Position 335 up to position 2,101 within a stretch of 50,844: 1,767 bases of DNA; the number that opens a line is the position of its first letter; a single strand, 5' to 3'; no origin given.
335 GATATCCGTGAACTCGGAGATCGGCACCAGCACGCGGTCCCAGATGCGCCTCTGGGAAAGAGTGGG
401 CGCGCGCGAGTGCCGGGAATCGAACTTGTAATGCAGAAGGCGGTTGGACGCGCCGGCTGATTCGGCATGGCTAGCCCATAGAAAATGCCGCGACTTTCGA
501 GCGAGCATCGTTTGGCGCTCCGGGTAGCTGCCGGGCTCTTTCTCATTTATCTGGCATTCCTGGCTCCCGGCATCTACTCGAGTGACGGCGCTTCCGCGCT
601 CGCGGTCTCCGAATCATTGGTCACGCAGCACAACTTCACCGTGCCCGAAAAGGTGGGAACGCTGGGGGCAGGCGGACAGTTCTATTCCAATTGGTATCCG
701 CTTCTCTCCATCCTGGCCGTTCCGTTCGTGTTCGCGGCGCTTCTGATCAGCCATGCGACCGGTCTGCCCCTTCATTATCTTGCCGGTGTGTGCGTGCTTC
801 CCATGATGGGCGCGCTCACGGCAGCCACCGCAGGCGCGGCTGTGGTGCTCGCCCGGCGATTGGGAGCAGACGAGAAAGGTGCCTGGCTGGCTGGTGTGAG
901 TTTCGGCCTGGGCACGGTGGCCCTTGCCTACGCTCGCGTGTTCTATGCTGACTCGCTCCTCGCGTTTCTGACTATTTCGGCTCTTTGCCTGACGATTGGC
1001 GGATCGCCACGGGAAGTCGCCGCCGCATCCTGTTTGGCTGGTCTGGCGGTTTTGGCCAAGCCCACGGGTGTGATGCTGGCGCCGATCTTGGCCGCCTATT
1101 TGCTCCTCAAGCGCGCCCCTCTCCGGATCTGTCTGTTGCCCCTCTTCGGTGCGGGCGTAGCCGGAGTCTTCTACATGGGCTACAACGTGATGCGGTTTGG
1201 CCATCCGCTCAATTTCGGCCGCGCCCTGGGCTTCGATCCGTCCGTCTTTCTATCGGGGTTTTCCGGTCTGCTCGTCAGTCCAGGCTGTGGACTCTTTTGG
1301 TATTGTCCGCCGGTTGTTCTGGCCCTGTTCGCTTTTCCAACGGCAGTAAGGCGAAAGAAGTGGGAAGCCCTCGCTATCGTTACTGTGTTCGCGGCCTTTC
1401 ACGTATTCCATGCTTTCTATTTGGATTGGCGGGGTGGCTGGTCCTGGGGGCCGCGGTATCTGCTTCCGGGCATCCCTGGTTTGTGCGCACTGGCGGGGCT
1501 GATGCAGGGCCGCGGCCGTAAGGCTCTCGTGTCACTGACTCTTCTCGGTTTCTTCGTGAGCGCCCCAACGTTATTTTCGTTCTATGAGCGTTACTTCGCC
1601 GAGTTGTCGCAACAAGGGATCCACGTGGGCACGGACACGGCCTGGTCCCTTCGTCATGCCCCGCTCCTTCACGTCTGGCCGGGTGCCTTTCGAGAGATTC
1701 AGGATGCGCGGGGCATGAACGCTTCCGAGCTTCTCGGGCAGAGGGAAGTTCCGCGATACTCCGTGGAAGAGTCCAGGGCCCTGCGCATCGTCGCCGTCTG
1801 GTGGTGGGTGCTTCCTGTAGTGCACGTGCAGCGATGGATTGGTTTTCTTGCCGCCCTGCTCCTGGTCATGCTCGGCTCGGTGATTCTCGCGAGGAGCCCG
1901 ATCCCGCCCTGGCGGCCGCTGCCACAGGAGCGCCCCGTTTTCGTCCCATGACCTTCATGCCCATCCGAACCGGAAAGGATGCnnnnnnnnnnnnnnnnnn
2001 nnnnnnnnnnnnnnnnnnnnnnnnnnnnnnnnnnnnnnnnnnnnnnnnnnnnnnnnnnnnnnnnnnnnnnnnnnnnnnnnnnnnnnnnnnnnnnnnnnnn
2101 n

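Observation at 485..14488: Unusual concentration of GT-C membrane glycosyltransferases with one GtrB/ArnC-like lipid-sugar synthase and three SAM-methyltransferases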

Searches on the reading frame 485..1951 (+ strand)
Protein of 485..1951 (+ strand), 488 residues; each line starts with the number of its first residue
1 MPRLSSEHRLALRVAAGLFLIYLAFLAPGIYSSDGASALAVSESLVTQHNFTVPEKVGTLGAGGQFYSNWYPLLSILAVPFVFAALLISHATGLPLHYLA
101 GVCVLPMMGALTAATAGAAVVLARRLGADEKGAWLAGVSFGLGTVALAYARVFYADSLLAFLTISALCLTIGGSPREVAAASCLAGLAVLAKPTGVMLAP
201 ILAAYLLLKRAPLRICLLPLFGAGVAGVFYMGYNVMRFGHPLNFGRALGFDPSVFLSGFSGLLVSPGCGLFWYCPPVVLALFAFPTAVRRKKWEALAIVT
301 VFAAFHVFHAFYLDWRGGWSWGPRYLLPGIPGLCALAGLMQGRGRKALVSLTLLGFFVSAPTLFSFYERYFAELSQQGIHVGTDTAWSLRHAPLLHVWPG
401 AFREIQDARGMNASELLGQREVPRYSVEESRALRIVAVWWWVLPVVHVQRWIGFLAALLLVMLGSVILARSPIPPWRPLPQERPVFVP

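Call 4: search_protein_families(library=pfam, proteins=[window:485-1951:+], max_evalue=0.01)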
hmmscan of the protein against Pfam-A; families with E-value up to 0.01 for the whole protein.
window:485-1951:+ (488 aa): 0 families

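Call 6: search_protein_families(library=ncbifam, proteins=[window:485-1951:+], max_evalue=0.01)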
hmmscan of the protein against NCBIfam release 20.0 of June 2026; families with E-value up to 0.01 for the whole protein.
window:485-1951:+ (488 aa): 1 family
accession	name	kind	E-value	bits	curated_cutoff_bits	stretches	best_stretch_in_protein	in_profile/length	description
NF047440.1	LA3751_2_3_fam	subfamily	1.1e-13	50.9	200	1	94-376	90-389/460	LA_3751/LA_3752 family putative glycosyltransferase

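Call 11: search_solved_structures(query=window:485-1951:+, max_evalue=10)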
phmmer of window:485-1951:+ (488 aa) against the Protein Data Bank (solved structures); distinct sequences matched with E-value up to 10: 1.
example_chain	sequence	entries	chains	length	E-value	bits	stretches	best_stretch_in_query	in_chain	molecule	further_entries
3mop_K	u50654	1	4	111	1.4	10.7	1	435-480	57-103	Interleukin-1 receptor-associated kinase-like 2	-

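Call 16: find_homologous_proteins(query=window:485-1951:+, max_evalue=0.00001)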
Query window:485-1951:+ (488 aa): 429 proteins with E <= 0.00001 among 8000 candidates; the best 120 are listed.
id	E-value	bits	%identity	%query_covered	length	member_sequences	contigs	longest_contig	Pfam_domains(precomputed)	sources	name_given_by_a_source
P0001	0.0e+0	1076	99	100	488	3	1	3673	-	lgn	-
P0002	1.6e-284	962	89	100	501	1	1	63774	-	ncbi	-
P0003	1.2e-277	940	86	100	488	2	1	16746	-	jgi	-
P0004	1.2e-198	679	65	100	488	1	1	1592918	-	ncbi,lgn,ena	-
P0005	2.5e-168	579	59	96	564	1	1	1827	-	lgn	-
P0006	6.9e-168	578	57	96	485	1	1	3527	-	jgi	jgi:hypothetical protein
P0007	1.3e-167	577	58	96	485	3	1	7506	-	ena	-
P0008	1.8e-167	576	60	95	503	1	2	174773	-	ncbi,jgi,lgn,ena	-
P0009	4.7e-165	568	57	98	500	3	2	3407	-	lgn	-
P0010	5.6e-165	568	56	97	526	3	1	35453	-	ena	-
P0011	3.3e-164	565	56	99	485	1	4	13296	-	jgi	jgi:hypothetical protein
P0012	3.8e-164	565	57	95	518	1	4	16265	-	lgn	-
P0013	4.0e-163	562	57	95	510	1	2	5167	-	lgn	-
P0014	1.3e-162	560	56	95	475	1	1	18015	-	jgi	jgi:hypothetical protein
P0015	5.1e-162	558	56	97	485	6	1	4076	-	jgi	jgi:hypothetical protein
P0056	6.6e-148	512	53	92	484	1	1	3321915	-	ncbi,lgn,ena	-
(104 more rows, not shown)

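Call 19: find_encoding_contigs(protein=P0004, flank=10000, max_places=2)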
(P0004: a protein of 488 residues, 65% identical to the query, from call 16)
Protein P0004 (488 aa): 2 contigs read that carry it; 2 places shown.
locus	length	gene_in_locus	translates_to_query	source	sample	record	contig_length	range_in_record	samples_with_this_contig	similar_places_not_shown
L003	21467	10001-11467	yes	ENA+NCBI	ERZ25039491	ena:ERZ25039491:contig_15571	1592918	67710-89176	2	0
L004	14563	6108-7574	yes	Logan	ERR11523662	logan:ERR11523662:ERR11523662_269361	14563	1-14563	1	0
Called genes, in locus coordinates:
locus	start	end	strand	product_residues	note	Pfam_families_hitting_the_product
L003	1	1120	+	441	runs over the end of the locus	PF13428:TPR_14 (faint), PF13414:TPR_11 (faint), PF13432:TPR_16 (faint), PF14559:TPR_19 (weak)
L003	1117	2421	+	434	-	PF04932:Wzy_C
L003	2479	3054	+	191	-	PF02357:NusG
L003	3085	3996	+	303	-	PF01061:ABC2_membrane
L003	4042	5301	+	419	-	PF00005:ABC_tran, PF13304:AAA_21 (faint), PF14524:Wzt_C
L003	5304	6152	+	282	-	PF05050:Methyltransf_21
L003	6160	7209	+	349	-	PF00535:Glycos_transf_2, PF10111:Glyco_tranf_2_2, PF13641:Glyco_tranf_2_3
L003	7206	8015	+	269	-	PF01209:Ubie_methyltran, PF13489:Methyltransf_23, PF05175:MTS, PF08241:Methyltransf_11, PF08242:Methyltransf_12, PF13649:Methyltransf_25, PF13847:Methyltransf_31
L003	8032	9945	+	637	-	PF13439:Glyco_transf_4, PF13579:Glyco_trans_4_4, PF20706:GT4-conflict, PF00534:Glycos_transf_1, PF13692:Glyco_trans_1_4, PF01209:Ubie_methyltran, PF13489:Methyltransf_23, PF13847:Methyltransf_31, +4 more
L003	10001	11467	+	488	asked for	-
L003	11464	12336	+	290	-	PF01209:Ubie_methyltran, PF13489:Methyltransf_23, PF08241:Methyltransf_11, PF08242:Methyltransf_12, PF13649:Methyltransf_25, PF13847:Methyltransf_31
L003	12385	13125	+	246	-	PF13489:Methyltransf_23 (weak), PF07021:MetW (weak), PF08241:Methyltransf_11, PF08242:Methyltransf_12 (weak), PF13649:Methyltransf_25, PF13847:Methyltransf_31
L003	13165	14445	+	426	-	PF00534:Glycos_transf_1, PF13692:Glyco_trans_1_4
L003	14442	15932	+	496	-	-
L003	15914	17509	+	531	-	PF13231:PMT_2 (weak)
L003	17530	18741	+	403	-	PF13439:Glyco_transf_4, PF13579:Glyco_trans_4_4, PF20706:GT4-conflict (weak), PF00534:Glycos_transf_1, PF13692:Glyco_trans_1_4, PF13524:Glyco_trans_1_2 (weak)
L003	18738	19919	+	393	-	PF01757:Acyl_transf_3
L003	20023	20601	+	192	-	PF08241:Methyltransf_11, PF13489:Methyltransf_23, PF13649:Methyltransf_25, PF08242:Methyltransf_12, PF01209:Ubie_methyltran (weak), PF13847:Methyltransf_31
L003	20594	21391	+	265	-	PF01209:Ubie_methyltran (weak), PF05401:NodS (weak), PF03141:Methyltransf_29 (weak), PF13489:Methyltransf_23, PF13847:Methyltransf_31, PF08241:Methyltransf_11, PF08242:Methyltransf_12, PF13649:Methyltransf_25, +3 more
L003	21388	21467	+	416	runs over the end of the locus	PF13439:Glyco_transf_4, PF00534:Glycos_transf_1, PF13692:Glyco_trans_1_4, PF13524:Glyco_trans_1_2, PF20706:GT4-conflict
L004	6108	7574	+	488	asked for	-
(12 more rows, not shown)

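Call 20: find_encoding_contigs(protein=P0056, flank=10000, max_places=2)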
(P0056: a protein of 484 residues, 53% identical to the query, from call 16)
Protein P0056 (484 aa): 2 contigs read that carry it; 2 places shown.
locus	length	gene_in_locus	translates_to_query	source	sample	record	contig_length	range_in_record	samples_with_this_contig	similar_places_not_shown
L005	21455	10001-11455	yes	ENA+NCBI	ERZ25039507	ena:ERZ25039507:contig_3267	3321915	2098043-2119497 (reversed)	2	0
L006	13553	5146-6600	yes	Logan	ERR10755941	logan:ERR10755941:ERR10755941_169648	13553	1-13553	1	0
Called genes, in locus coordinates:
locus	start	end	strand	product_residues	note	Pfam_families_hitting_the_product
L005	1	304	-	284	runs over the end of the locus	PF01061:ABC2_membrane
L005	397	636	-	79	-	-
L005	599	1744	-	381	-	PF13439:Glyco_transf_4, PF13579:Glyco_trans_4_4, PF20706:GT4-conflict, PF00534:Glycos_transf_1, PF13692:Glyco_trans_1_4, PF13524:Glyco_trans_1_2 (weak)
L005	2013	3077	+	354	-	-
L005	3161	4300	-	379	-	PF13439:Glyco_transf_4, PF13579:Glyco_trans_4_4, PF20706:GT4-conflict, PF00534:Glycos_transf_1, PF13692:Glyco_trans_1_4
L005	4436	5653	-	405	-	PF20706:GT4-conflict (weak), PF00534:Glycos_transf_1, PF13524:Glyco_trans_1_2, PF13692:Glyco_trans_1_4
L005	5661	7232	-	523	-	-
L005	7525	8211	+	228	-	PF13489:Methyltransf_23, PF07021:MetW (weak), PF08241:Methyltransf_11, PF08242:Methyltransf_12, PF13649:Methyltransf_25, PF13847:Methyltransf_31 (weak)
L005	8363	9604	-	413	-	PF00534:Glycos_transf_1, PF13692:Glyco_trans_1_4, PF13524:Glyco_trans_1_2 (weak)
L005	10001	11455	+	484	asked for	-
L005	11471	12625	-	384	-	PF13439:Glyco_transf_4 (faint), PF00534:Glycos_transf_1, PF13692:Glyco_trans_1_4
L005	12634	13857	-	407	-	PF13439:Glyco_transf_4, PF13579:Glyco_trans_4_4, PF00534:Glycos_transf_1, PF13692:Glyco_trans_1_4, PF20706:GT4-conflict (weak)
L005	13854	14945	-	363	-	PF13692:Glyco_trans_1_4 (weak)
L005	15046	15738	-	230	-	PF13489:Methyltransf_23, PF08241:Methyltransf_11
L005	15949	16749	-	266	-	PF05050:Methyltransf_21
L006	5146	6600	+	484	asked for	-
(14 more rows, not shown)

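Call 22: find_encoding_contigs(protein=P0002, flank=10000, max_places=2)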
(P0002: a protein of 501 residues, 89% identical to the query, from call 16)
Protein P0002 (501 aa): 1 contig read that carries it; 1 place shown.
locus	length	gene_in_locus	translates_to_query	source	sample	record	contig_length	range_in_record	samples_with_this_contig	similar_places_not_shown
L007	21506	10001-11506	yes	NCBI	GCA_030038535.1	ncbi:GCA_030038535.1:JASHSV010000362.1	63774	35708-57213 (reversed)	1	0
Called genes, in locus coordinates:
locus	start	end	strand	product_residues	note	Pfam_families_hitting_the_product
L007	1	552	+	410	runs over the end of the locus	PF00005:ABC_tran, PF13304:AAA_21 (faint), PF14524:Wzt_C (weak)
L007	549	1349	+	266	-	PF13489:Methyltransf_23, PF08003:Methyltransf_9 (weak), PF13847:Methyltransf_31, PF08241:Methyltransf_11, PF08242:Methyltransf_12, PF13649:Methyltransf_25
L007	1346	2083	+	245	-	PF13489:Methyltransf_23, PF08241:Methyltransf_11, PF13649:Methyltransf_25, PF13847:Methyltransf_31 (faint), PF03269:DUF268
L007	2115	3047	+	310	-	-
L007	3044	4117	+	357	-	PF01370:Epimerase, PF02719:Polysacc_synt_2 (weak), PF04321:RmlD_sub_bind, PF16363:GDP_Man_Dehyd, PF07993:NAD_binding_4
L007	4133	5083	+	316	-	PF05050:Methyltransf_21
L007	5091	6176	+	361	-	PF00535:Glycos_transf_2, PF10111:Glyco_tranf_2_2 (weak), PF13641:Glyco_tranf_2_3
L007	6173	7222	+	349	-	PF00535:Glycos_transf_2, PF10111:Glyco_tranf_2_2, PF13641:Glyco_tranf_2_3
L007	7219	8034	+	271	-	PF01209:Ubie_methyltran, PF13489:Methyltransf_23, PF05175:MTS (weak), PF08241:Methyltransf_11, PF08242:Methyltransf_12, PF13649:Methyltransf_25, PF13847:Methyltransf_31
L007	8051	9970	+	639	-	PF13439:Glyco_transf_4, PF13579:Glyco_trans_4_4, PF00534:Glycos_transf_1, PF13692:Glyco_trans_1_4, PF13489:Methyltransf_23, PF08241:Methyltransf_11, PF08242:Methyltransf_12, PF13649:Methyltransf_25, +4 more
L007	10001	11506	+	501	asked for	-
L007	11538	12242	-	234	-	PF13489:Methyltransf_23, PF08241:Methyltransf_11, PF08242:Methyltransf_12, PF13649:Methyltransf_25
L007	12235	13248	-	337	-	PF00535:Glycos_transf_2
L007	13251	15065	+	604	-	-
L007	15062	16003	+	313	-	PF01209:Ubie_methyltran, PF13489:Methyltransf_23, PF13847:Methyltransf_31, PF08241:Methyltransf_11, PF08242:Methyltransf_12, PF13649:Methyltransf_25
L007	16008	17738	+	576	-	PF13231:PMT_2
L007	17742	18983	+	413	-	PF00534:Glycos_transf_1, PF13692:Glyco_trans_1_4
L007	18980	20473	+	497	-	-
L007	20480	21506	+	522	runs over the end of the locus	-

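Call 23: find_related_loci(query=A1, collection=genome_contigs, flank=10000)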
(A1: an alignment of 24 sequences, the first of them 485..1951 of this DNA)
Query A1 (488 aa) in genome_contigs; peptide patterns used: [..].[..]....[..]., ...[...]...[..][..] (x = any residue, [..] = any of these).
151 stretches matched a pattern; 122 encode a relative of the query (tblastn E <= 1e-3); the best 80 are kept; 79 distinct loci.
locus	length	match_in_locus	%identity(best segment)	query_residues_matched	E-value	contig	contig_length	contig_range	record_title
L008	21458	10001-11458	89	3-488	0e+0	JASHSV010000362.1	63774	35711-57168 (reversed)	MAG: Candidatus Acidiferrales bacterium isolate JOPF136 JOPF_NEAR_contig_1562997, whole genome shotgun sequence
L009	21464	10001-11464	65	1-488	0e+0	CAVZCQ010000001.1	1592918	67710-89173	MAG: uncultured Acidobacteriaceae bacterium isolate MFD02248.bin.1.15 genome assembly, contig: contig_15571, whole genom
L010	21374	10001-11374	56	14-471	1e-157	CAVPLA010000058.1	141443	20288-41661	MAG: uncultured Acidobacteriota bacterium isolate MFD10071.bin.3.21 genome assembly, contig: contig_69059, whole genome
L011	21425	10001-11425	56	3-477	3e-156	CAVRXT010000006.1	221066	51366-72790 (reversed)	MAG: uncultured Acidobacteriota bacterium isolate MFD06092.bin.1.41 genome assembly, contig: contig_41664, whole genome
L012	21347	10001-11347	53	8-455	5e-146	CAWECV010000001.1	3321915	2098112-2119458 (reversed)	MAG: uncultured Acidobacteriota bacterium isolate MFD03399.bin.1.26 genome assembly, contig: contig_3267, whole genome s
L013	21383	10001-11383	52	9-470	4e-143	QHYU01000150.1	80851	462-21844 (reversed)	MAG: Acidobacteria bacterium isolate gp2 AA80 14_0903_12_30cm_scaffold_431_curated, whole genome shotgun sequence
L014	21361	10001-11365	50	14-468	2e-130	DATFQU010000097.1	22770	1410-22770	MAG TPA_asm: Candidatus Acidiferrales bacterium isolate SMAG_U9338 k141_4208574, whole genome shotgun sequence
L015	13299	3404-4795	46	9-468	1e-115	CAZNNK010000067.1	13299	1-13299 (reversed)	MAG TPA_asm: uncultured Coleofasciculus sp. isolate binchicken_co15_51 genome assembly, contig: NODE_3069_length_13299_c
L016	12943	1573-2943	46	9-461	4e-115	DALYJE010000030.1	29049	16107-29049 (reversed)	MAG TPA_asm: Coleofasciculaceae cyanobacterium CTOTU46609 NODE_137_length_29049_cov_5.716148, whole genome shotgun seque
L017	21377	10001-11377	46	10-471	8e-115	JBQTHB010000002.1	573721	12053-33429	MAG: Deltaproteobacteria bacterium isolate SAW255 c_000000063444, whole genome shotgun sequence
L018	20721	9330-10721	46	9-468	1e-114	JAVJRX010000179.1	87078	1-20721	MAG: Coleofasciculus sp. G1-WW12-02 k141_26154, whole genome shotgun sequence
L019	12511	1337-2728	46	9-468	4e-114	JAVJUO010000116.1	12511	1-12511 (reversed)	MAG: Coleofasciculus sp. C1-SOL-03 k141_8056, whole genome shotgun sequence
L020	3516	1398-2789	45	9-468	3e-116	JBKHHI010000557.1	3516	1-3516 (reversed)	MAG: Coleofasciculus sp. isolate D1M07_1 NODE_28943_length_3516_cov_13.368391, whole genome shotgun sequence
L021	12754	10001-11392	45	9-468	2e-113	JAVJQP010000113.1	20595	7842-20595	MAG: Coleofasciculus sp. D1-CHI-01 k141_8747, whole genome shotgun sequence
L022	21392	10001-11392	45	9-468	2e-113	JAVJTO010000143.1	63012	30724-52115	MAG: Coleofasciculus sp. B1-GNL1-01 k141_25809, whole genome shotgun sequence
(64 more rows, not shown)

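Call 25: search_solved_structures(query=A1, max_evalue=10, show_alignments=2)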
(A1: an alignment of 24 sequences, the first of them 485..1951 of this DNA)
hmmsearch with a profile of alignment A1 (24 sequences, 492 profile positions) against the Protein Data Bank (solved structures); distinct sequences matched with E-value up to 10: 0.

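Call 42: predict_structure(alignment_id=A1)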
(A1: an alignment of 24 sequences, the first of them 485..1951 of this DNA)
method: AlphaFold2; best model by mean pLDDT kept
length: 488 residues; sequences in the alignment: 24
mean_pLDDT: 85.5   pTM: 0.89
mean pLDDT of the five models: 85.5, 85.2, 85.0, 80.5, 77.9
residues with pLDDT >= 90: 240; 70-90: 189; 50-70: 40; < 50: 19
segments of 3 or more residues with pLDDT < 50: 420-423, 476-488
pLDDT, mean of each block of 10 residues (from residue 1): 77 97 84 72 85 83 85 86 90 78 87 97 95 97 87 83 97 94 96 92 97 96 94 88 70 91 89 94 95 97 95 73 84 98 96 94 79 82 82 84 82 66 51 71 84 95 95 55 39
secondary structure, 60 per line:
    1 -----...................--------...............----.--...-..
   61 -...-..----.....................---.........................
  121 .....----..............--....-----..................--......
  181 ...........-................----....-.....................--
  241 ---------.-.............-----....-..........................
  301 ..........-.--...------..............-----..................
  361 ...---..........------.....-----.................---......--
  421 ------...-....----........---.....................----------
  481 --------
elements in order: H6-24 H33-47 H72-92 H96-125 H130-143 H146-149 H155-172 H175-191 H193-208 H213-216 H218-238 H252-264 H270-273 H275-310 H324-337 H343-363 H367-376 H383-387 H393-409 H413-418 H431-434 H439-446 H450-470
